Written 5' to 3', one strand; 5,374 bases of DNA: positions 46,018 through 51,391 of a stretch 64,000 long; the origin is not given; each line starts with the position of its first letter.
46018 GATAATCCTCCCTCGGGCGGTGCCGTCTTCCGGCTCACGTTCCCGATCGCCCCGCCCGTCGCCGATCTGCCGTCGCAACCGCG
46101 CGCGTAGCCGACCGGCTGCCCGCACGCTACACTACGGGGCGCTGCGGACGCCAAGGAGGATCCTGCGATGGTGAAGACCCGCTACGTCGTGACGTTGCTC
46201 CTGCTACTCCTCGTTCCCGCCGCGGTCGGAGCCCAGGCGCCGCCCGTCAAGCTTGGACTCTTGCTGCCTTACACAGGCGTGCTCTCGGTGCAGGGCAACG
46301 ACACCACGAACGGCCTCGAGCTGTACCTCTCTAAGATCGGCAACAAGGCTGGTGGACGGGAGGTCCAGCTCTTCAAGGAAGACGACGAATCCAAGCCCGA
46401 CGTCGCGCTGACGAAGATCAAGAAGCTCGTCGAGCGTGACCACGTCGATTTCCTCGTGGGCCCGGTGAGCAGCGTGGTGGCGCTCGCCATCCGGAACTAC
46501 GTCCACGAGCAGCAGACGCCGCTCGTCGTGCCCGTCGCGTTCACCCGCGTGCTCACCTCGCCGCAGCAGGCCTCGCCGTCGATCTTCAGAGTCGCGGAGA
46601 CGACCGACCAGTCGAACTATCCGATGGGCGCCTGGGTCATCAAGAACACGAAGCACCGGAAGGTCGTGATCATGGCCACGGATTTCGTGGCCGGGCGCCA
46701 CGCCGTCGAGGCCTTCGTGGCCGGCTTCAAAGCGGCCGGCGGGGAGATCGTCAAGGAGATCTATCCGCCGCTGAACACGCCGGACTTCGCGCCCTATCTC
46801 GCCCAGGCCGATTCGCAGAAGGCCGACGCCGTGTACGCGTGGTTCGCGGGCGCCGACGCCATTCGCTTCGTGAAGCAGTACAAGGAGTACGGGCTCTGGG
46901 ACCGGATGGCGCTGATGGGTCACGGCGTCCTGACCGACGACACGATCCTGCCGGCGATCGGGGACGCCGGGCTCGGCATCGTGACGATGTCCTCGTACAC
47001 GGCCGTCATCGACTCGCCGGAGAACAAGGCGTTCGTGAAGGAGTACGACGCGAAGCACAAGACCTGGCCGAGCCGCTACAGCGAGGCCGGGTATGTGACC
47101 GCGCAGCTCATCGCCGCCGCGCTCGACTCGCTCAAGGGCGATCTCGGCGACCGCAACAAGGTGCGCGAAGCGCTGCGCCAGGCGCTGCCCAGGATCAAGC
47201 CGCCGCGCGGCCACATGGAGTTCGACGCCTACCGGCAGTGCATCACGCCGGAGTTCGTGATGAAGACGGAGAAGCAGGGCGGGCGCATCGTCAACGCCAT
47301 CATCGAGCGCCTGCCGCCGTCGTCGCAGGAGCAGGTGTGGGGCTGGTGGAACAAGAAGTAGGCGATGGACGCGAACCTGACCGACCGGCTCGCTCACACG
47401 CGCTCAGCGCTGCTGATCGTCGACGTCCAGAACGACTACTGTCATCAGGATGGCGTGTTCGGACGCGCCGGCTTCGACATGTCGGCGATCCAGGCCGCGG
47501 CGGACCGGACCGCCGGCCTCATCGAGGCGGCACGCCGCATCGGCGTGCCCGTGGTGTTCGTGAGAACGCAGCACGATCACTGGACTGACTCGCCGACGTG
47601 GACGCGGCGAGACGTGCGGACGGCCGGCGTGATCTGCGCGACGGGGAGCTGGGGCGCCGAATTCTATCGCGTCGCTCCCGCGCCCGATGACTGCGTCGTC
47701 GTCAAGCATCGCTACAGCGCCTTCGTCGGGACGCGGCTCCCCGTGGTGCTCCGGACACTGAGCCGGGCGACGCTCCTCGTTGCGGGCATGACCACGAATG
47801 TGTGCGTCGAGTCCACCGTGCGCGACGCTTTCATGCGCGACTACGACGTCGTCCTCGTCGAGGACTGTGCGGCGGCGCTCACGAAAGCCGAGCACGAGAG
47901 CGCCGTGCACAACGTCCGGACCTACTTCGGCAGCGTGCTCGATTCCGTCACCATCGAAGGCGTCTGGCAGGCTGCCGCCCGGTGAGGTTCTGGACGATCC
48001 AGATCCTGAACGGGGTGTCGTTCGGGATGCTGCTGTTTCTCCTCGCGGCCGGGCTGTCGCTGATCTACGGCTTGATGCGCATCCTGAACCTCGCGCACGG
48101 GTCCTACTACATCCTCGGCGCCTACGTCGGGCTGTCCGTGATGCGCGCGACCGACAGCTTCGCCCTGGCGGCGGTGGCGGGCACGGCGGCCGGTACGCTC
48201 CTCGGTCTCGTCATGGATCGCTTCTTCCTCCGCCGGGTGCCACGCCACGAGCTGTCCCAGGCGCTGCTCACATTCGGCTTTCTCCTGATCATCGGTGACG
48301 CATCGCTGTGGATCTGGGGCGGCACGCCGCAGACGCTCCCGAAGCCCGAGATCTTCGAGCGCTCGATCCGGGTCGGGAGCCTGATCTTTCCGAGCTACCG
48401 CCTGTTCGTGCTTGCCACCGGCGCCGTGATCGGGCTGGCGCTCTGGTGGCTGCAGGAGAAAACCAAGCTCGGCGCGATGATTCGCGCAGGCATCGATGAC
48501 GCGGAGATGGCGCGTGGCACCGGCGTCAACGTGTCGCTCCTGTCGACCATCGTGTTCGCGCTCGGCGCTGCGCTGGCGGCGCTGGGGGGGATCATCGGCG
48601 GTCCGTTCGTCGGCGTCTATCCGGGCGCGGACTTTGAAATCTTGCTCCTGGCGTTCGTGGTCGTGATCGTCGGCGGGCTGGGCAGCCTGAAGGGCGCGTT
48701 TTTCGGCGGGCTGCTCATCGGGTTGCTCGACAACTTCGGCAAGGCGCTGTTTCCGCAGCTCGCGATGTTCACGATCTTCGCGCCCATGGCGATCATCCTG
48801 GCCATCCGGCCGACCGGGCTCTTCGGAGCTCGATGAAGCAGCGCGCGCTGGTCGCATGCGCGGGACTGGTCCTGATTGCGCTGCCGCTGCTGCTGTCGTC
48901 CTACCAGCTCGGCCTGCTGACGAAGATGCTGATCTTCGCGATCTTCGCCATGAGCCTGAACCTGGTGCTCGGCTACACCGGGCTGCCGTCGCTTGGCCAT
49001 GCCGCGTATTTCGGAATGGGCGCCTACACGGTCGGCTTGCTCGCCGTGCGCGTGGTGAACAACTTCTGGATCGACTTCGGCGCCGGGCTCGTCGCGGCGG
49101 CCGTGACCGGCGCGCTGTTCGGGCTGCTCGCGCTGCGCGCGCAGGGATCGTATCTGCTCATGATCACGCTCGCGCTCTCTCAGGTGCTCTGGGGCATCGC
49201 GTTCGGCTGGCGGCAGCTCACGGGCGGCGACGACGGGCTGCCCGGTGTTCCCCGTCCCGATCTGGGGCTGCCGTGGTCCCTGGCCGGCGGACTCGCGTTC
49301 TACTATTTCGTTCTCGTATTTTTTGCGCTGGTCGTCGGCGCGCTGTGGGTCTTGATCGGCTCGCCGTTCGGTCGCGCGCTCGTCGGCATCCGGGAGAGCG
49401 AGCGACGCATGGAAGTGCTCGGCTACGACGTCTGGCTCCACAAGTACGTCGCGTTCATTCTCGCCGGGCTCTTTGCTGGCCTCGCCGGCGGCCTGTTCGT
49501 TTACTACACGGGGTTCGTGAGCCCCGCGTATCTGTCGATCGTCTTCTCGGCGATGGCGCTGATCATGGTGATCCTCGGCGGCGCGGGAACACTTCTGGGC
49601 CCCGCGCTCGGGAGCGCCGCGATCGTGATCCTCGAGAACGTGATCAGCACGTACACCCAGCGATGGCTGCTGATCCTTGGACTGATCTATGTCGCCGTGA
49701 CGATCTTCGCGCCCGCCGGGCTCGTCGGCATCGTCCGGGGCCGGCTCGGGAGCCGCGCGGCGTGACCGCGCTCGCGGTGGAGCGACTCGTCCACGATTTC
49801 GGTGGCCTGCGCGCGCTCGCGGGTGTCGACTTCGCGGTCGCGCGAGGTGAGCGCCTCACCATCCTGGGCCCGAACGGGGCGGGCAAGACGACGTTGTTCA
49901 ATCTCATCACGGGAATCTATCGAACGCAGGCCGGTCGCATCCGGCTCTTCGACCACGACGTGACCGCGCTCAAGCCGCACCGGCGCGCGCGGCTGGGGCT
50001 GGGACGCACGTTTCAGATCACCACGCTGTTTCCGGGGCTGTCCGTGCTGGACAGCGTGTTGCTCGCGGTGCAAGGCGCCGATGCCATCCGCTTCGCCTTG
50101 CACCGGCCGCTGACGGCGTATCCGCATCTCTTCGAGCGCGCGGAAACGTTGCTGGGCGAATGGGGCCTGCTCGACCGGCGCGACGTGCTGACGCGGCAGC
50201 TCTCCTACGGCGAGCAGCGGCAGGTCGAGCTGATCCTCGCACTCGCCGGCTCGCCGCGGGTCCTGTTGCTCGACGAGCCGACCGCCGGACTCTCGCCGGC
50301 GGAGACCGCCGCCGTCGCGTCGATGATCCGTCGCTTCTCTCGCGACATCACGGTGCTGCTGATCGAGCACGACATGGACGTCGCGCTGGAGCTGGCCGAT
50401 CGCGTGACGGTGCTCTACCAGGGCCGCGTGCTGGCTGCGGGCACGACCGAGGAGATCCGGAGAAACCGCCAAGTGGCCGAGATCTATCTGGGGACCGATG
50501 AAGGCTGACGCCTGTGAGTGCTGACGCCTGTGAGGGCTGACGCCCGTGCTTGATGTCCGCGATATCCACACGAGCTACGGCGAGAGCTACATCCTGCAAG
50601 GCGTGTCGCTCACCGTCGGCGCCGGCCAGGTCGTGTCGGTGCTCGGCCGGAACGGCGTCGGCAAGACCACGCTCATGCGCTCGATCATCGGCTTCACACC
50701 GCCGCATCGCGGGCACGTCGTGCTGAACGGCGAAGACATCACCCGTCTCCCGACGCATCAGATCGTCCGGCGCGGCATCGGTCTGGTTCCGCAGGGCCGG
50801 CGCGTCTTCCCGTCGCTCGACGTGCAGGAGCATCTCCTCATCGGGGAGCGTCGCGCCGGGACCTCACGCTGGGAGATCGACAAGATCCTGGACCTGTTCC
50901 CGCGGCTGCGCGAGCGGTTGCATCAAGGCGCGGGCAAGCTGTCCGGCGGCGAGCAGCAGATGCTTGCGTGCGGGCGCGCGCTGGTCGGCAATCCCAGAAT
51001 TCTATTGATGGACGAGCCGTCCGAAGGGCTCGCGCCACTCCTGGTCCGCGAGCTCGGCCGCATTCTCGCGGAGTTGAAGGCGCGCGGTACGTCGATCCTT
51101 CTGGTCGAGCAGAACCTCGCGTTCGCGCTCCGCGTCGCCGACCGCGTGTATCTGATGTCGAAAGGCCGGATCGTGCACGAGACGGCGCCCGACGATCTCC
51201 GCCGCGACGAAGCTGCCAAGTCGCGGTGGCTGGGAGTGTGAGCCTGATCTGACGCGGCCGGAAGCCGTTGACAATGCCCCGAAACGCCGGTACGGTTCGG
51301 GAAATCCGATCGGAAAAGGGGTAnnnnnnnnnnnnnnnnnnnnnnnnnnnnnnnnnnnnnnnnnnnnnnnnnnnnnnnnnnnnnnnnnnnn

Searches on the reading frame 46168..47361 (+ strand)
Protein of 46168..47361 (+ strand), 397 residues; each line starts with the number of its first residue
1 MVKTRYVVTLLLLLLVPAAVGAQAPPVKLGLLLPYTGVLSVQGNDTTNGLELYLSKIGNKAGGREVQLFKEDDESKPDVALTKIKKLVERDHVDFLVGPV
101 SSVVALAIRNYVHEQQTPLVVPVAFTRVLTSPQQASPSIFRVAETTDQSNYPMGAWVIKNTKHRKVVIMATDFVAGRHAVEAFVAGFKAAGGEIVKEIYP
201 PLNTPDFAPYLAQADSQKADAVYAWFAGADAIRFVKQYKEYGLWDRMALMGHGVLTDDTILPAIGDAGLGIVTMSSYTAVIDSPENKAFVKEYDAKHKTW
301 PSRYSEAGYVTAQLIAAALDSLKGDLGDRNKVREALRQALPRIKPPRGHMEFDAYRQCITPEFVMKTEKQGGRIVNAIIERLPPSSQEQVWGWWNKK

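Call 32: search_protein_families(library=pfam, proteins=[window:46168-47361:+], max_evalue=0.0001)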
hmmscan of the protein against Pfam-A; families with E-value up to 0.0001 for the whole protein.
window:46168-47361:+ (397 aa): 3 families
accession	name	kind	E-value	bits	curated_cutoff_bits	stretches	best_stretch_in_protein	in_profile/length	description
PF13458.12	Peripla_BP_6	-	4.1e-75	254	31.7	1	26-368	1-339/343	Periplasmic binding protein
PF13433.12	Peripla_BP_5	-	9.8e-32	110.9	27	1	27-371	1-340/363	Periplasmic binding protein domain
PF01094.35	ANF_receptor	-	8.1e-14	51.9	25.4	1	62-363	21-345/353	Receptor family ligand binding region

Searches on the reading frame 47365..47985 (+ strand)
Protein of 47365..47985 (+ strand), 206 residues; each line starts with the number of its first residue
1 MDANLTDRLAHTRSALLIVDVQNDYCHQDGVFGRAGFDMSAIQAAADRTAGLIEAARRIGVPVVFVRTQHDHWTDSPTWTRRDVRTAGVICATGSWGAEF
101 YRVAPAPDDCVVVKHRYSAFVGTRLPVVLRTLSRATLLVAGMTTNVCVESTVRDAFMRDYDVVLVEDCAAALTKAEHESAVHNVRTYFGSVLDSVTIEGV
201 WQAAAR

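Call 32: search_protein_families(library=pfam, proteins=[window:47365-47985:+], max_evalue=0.0001)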
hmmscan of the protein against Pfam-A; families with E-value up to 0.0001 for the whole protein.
window:47365-47985:+ (206 aa): 1 family
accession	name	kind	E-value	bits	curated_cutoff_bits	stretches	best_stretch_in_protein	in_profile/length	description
PF00857.26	Isochorismatase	-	1.8e-47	162.1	27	1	14-193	1-172/175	Isochorismatase domain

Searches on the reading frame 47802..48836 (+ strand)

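Call 32: search_protein_families(library=pfam, proteins=[window:47802-48836:+], max_evalue=0.0001)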
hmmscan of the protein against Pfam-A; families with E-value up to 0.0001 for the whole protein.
window:47802-48836:+ (344 aa): 1 family
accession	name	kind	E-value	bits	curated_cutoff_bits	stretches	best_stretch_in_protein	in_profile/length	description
PF02653.21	BPD_transp_2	-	4e-34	118.4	26.8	1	68-332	2-268/269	Branched-chain amino acid transport system / permease component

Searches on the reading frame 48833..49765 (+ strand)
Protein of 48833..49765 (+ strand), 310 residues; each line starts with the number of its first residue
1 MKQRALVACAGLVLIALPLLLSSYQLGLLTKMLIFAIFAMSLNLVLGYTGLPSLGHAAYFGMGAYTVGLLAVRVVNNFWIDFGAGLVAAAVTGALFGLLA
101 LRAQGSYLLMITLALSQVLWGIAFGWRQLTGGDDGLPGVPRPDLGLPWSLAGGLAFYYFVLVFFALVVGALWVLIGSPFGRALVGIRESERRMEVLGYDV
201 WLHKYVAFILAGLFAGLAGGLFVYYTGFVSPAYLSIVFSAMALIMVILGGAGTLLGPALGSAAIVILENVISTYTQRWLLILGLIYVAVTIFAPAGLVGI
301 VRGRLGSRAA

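Call 32: search_protein_families(library=pfam, proteins=[window:48833-49765:+], max_evalue=0.0001)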
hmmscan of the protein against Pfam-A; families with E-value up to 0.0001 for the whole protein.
window:48833-49765:+ (310 aa): 1 family
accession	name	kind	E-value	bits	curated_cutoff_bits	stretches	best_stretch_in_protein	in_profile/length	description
PF02653.21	BPD_transp_2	-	2.5e-45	155.2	26.8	1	26-289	3-268/269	Branched-chain amino acid transport system / permease component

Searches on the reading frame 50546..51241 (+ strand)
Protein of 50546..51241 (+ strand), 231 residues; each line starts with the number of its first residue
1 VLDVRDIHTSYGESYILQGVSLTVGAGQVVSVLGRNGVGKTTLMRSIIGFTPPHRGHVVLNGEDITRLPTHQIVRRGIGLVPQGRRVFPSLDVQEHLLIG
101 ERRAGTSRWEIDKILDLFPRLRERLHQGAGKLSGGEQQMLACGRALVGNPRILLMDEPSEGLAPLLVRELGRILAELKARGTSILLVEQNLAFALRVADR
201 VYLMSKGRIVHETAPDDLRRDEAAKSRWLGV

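Call 32: search_protein_families(library=pfam, proteins=[window:50546-51241:+], max_evalue=0.0001)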
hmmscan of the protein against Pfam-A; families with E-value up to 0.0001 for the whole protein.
window:50546-51241:+ (231 aa): 2 families
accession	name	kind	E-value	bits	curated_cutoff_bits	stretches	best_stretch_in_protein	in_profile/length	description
PF00005.33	ABC_tran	-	5.9e-32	111.6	25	1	17-159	1-136/137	ABC transporter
PF13304.12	AAA_21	-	6.9e-08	33.3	27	0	131-186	237-295/304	AAA domain, putative AbiEii toxin, Type IV TA system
